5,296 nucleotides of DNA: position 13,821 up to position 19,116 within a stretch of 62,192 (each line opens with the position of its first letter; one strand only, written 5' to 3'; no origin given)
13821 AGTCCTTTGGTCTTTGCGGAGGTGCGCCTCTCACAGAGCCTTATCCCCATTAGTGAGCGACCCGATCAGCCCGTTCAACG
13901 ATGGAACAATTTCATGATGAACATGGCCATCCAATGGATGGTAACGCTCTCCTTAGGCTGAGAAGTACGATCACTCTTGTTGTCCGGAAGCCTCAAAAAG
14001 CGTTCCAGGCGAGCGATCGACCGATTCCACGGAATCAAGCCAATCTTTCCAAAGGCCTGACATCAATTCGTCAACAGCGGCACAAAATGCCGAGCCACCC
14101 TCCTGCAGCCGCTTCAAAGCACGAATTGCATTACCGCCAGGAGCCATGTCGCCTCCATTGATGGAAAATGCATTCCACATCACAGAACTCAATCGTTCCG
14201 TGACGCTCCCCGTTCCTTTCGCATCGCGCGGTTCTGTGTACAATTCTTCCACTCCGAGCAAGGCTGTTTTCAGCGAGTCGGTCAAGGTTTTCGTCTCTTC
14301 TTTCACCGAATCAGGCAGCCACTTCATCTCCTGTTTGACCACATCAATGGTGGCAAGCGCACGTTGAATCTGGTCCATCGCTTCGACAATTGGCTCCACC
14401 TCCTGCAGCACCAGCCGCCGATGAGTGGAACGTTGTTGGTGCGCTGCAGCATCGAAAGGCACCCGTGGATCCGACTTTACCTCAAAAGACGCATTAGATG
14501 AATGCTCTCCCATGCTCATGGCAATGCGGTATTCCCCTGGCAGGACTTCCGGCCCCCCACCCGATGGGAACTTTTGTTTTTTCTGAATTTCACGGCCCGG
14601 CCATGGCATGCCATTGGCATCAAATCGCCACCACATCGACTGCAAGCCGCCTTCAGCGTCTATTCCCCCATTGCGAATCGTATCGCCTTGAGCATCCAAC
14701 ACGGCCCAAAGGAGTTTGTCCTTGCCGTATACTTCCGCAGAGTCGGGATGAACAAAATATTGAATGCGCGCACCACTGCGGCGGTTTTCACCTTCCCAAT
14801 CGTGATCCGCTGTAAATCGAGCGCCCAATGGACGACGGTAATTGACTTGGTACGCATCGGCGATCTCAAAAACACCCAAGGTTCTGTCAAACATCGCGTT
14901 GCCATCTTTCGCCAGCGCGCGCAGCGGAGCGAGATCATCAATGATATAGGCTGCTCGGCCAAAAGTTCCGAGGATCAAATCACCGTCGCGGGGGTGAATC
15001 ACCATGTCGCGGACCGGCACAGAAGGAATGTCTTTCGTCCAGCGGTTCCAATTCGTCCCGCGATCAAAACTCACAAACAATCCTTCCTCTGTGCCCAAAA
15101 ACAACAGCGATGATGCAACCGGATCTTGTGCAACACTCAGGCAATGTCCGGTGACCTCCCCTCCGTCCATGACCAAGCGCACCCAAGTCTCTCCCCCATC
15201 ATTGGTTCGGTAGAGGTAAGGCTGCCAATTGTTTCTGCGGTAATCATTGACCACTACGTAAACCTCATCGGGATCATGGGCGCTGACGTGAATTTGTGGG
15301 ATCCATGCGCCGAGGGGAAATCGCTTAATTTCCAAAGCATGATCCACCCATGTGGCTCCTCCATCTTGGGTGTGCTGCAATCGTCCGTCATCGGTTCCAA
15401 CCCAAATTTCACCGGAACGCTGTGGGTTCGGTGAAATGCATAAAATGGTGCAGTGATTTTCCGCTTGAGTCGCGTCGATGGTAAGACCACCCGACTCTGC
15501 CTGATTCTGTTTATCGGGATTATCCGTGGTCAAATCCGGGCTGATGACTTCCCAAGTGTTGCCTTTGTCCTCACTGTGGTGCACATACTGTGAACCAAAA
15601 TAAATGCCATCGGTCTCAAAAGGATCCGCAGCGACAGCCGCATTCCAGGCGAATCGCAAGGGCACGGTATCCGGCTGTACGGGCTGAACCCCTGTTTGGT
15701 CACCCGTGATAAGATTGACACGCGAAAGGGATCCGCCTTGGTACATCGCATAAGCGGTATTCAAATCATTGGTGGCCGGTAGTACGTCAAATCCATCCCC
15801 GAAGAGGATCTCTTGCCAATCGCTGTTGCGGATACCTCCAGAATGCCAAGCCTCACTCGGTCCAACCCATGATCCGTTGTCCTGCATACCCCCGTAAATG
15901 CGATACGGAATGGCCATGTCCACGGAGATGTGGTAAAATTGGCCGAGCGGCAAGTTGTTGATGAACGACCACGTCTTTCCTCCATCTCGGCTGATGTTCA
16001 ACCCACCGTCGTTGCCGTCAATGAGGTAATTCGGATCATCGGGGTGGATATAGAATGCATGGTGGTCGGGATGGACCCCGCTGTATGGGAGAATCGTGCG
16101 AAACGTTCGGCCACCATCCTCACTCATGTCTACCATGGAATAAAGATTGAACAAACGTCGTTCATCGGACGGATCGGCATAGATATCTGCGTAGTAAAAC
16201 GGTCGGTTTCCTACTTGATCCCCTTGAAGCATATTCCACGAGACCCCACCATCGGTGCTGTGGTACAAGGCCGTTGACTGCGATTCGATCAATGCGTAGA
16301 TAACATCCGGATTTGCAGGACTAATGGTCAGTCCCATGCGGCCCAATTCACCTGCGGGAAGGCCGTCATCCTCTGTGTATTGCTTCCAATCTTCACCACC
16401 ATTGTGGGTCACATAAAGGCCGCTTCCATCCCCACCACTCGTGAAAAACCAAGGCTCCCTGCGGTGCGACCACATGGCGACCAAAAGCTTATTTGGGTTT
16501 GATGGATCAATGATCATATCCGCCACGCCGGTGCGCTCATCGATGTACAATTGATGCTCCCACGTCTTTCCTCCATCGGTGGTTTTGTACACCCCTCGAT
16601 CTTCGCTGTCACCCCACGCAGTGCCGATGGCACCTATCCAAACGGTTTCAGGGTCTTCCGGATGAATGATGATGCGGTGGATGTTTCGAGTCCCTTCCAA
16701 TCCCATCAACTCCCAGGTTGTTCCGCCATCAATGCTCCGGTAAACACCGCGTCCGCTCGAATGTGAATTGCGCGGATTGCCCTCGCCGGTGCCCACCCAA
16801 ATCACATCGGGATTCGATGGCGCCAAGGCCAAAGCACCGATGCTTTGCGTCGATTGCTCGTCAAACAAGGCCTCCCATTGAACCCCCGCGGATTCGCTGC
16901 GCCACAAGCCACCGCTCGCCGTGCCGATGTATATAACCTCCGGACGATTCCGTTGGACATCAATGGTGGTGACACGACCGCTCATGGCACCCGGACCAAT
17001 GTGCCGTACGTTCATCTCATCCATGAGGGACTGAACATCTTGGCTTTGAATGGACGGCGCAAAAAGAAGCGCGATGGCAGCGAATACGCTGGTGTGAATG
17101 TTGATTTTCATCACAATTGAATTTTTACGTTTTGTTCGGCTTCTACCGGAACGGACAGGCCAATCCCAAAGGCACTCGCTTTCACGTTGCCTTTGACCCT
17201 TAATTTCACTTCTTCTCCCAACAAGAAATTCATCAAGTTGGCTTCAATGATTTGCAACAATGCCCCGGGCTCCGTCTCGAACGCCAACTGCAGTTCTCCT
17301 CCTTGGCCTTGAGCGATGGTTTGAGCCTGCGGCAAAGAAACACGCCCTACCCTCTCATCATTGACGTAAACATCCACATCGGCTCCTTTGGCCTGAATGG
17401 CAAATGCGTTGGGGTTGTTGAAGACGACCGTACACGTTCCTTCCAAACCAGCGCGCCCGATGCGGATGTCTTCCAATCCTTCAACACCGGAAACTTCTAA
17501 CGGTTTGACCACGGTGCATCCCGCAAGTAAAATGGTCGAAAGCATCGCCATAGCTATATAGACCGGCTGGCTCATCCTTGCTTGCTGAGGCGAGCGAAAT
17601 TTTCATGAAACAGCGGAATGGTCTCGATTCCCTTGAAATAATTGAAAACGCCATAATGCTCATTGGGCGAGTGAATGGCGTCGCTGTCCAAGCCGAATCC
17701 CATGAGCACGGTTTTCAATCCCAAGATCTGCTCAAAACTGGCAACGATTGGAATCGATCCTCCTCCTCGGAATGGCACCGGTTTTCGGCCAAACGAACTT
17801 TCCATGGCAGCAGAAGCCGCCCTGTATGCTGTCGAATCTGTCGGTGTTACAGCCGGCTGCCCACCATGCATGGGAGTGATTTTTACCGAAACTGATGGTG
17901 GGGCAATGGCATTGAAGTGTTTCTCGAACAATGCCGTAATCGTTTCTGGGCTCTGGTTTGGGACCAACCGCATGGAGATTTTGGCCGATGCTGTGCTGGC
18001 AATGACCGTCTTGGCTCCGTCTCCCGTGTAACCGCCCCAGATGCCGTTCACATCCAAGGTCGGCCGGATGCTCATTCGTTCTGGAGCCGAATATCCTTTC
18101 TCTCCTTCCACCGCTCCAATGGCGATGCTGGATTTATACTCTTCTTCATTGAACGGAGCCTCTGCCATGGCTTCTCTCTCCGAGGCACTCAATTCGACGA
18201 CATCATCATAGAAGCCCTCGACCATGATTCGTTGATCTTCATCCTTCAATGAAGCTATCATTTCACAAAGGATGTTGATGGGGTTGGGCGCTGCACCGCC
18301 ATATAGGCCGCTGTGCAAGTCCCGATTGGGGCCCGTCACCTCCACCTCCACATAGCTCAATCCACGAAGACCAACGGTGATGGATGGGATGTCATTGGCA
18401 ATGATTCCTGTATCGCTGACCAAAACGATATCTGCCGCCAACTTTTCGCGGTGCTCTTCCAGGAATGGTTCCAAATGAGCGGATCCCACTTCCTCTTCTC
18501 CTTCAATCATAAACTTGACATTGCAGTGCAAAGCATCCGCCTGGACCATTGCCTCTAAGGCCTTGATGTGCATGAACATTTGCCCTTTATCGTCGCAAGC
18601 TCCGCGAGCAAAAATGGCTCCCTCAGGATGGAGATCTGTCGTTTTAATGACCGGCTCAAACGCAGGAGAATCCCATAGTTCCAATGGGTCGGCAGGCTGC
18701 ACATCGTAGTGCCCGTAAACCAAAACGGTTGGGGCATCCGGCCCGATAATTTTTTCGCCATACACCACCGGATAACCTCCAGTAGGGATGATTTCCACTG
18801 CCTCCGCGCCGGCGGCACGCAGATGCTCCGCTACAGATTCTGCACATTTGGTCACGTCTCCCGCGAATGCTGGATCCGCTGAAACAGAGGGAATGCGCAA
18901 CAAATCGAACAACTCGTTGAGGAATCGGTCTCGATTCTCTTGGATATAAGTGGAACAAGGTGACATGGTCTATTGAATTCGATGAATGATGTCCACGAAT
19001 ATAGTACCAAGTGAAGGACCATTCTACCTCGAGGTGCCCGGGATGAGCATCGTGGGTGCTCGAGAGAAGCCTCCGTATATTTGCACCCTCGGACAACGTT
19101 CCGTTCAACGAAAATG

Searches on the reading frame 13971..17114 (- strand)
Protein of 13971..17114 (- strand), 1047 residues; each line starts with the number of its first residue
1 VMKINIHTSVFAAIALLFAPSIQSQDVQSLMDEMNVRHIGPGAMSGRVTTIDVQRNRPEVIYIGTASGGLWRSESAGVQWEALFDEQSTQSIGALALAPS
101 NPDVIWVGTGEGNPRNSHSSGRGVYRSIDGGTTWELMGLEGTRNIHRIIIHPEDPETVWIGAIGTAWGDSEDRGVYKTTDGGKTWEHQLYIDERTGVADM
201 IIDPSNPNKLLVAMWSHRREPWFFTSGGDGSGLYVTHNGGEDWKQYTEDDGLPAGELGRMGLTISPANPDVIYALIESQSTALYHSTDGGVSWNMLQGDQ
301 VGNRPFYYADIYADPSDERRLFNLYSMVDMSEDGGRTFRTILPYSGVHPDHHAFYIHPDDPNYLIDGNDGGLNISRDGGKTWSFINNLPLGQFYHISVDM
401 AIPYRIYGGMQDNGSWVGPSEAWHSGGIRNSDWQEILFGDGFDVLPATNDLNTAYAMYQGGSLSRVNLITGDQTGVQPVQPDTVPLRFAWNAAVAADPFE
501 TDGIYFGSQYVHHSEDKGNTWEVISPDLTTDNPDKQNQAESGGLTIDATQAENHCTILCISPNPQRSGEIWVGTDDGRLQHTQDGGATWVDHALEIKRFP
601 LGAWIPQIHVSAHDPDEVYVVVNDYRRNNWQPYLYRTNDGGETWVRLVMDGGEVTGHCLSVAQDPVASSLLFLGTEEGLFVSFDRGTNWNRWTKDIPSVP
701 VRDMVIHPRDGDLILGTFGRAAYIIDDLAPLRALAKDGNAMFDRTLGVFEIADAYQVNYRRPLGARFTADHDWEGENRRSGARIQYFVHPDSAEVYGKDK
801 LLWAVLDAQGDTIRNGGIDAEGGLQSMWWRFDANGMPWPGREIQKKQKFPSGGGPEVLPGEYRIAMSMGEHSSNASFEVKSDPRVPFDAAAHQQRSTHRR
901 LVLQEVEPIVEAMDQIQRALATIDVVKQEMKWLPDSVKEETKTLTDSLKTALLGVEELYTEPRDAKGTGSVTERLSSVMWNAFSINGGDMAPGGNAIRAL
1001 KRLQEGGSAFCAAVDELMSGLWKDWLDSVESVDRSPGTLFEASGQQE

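Call 9: search_protein_families(library=pfam, proteins=[window:13971-17114:-], max_evalue=0.001)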
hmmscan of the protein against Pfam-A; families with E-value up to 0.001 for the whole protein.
window:13971-17114:- (1047 aa): 6 families
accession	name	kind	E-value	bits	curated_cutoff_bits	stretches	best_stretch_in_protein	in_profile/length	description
PF15902.12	Sortilin-Vps10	-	1.4e-29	103.6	33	4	124-248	3-114/446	Sortilin, neurotensin receptor 3,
PF02012.26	BNR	-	4.3e-14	50.6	27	0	374-383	2-11/12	BNR/Asp-box repeat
PF24316.1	Tli3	-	6.6e-06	26.9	27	0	323-348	81-105/129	T6SS Tli3 immunity protein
PF14870.12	PSII_BNR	-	9e-06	25.6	27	0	567-650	72-143/303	Photosynthesis system II assembly factor YCF48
PF21471.3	Reelin_subrepeat-B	-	7.8e-05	22.9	27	0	278-314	57-85/127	Reelin subrepeat B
PF13088.12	BNR_2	-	0.00019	21.4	31.4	0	511-646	84-200/277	BNR repeat-like domain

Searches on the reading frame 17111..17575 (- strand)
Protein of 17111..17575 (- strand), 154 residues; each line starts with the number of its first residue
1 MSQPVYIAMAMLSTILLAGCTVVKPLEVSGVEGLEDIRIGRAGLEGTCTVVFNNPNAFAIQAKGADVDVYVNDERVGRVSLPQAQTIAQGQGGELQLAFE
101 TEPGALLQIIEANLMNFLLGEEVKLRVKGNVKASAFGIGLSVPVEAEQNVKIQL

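Call 9: search_protein_families(library=pfam, proteins=[window:17111-17575:-], max_evalue=0.001)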
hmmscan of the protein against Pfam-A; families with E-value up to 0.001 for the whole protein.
window:17111-17575:- (154 aa): 1 family
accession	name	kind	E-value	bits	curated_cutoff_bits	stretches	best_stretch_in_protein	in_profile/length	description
PF03168.19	LEA_2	-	1.3e-10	42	25.4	1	53-146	5-96/98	Late embryogenesis abundant protein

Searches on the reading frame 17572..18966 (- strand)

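Call 9: search_protein_families(library=pfam, proteins=[window:17572-18966:-], max_evalue=0.001)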
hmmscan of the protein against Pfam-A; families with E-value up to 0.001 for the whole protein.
window:17572-18966:- (464 aa): 2 families
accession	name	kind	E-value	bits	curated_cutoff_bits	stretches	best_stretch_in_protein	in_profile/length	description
PF01546.33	Peptidase_M20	-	1.3e-28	100.8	24.6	1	82-450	1-200/206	Peptidase family M20/M25/M40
PF07687.19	M20_dimer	-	6.6e-20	71.5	21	1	199-357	2-105/107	Peptidase dimerisation domain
